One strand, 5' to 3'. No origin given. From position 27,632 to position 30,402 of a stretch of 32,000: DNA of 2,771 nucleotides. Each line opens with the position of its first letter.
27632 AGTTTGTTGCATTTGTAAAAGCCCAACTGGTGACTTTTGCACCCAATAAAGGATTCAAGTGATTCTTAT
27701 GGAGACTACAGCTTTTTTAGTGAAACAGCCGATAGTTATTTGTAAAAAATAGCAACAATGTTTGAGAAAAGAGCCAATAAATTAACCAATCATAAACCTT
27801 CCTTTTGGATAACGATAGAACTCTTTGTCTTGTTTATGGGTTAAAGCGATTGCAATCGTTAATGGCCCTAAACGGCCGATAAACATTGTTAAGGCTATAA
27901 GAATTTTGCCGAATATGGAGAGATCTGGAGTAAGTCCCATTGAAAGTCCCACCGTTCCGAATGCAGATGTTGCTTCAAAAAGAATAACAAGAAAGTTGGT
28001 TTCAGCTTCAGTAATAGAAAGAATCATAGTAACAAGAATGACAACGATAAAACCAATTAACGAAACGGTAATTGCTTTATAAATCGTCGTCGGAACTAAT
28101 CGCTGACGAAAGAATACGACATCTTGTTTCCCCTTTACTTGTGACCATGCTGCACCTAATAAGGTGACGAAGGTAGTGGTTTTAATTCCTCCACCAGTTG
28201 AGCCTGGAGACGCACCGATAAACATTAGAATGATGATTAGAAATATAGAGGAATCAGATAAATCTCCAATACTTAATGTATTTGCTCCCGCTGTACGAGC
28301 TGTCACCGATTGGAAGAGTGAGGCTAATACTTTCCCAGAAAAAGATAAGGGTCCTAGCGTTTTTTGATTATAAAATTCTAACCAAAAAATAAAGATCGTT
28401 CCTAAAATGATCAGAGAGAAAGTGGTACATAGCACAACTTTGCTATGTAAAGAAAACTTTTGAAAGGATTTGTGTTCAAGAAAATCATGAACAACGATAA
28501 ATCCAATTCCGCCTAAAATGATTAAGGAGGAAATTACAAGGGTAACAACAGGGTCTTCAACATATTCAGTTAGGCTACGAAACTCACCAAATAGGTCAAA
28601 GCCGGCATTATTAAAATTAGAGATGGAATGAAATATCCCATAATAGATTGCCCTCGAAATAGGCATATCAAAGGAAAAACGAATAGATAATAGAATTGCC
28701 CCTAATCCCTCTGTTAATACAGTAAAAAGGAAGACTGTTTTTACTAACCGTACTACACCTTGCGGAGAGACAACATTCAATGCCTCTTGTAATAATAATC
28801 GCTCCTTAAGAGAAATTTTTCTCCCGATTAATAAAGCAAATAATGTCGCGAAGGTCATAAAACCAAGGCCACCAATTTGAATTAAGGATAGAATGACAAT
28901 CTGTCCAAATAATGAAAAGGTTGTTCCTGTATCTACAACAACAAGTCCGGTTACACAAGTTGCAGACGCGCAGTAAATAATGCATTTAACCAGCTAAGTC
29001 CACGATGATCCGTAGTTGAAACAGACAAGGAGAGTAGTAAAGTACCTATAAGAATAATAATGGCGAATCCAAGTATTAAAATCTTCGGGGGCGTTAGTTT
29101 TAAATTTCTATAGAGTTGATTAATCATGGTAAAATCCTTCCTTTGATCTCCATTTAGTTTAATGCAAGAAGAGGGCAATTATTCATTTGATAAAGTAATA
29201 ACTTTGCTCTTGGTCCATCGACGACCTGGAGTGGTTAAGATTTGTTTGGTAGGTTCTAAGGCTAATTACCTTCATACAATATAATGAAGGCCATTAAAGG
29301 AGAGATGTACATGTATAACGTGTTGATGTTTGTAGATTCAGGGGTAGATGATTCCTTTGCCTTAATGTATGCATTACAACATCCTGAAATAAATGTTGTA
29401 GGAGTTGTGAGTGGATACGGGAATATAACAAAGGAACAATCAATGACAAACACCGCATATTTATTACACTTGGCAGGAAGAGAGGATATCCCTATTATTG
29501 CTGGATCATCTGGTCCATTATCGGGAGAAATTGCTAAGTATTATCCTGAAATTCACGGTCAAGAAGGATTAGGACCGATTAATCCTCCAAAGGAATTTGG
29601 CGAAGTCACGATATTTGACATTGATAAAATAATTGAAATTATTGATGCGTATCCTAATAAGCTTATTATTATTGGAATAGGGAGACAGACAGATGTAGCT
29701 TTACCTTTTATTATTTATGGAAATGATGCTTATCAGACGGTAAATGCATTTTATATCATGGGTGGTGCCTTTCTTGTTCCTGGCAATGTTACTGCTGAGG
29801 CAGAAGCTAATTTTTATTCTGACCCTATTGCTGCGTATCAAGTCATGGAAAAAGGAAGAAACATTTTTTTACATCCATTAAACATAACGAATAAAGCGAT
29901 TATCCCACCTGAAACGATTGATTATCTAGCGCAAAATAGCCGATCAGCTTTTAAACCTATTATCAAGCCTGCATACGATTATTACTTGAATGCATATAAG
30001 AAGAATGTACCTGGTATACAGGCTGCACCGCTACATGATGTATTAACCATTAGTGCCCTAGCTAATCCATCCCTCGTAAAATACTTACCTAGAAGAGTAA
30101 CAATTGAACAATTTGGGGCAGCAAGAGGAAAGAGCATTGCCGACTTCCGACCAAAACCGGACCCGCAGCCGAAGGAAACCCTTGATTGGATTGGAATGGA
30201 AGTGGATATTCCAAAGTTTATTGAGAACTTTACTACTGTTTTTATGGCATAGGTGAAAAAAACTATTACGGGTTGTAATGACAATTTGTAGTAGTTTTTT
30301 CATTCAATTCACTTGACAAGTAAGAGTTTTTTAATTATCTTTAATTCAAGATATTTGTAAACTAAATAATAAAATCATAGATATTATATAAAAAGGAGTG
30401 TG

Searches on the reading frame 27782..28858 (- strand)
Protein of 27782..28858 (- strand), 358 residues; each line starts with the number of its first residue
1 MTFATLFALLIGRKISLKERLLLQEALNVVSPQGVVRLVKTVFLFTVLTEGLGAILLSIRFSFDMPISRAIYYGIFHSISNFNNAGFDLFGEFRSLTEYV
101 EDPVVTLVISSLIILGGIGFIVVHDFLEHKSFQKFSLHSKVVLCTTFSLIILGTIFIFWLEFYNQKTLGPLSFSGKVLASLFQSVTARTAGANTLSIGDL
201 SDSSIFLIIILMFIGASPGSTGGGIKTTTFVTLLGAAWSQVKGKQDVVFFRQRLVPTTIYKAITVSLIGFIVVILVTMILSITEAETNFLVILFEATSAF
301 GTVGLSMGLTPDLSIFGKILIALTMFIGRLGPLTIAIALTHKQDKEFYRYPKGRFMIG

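Call 18: search_protein_families(library=pfam, proteins=[window:27782-28858:-])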
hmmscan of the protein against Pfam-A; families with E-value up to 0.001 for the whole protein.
window:27782-28858:- (358 aa): 1 family
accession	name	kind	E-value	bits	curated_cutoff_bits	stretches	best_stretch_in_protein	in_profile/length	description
PF02386.22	TrkH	-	7.9e-52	176.8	27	1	3-345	112-498/502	Cation transport protein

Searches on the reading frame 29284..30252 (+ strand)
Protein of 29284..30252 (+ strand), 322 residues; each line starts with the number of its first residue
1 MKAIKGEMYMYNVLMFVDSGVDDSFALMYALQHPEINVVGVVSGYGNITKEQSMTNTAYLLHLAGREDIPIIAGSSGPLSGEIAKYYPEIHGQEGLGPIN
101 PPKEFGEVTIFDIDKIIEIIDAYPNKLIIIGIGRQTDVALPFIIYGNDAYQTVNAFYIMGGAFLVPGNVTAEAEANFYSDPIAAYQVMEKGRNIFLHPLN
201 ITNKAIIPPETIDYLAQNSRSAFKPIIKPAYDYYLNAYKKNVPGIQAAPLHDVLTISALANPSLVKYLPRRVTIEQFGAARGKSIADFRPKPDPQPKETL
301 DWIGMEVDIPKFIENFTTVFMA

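Call 18: search_protein_families(library=pfam, proteins=[window:29284-30252:+])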
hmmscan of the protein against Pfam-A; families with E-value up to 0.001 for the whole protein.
window:29284-30252:+ (322 aa): 1 family
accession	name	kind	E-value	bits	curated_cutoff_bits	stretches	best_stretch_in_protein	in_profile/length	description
PF01156.24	IU_nuc_hydro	-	1.9e-62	212.1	34.2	1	13-313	1-296/297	Inosine-uridine preferring nucleoside hydrolase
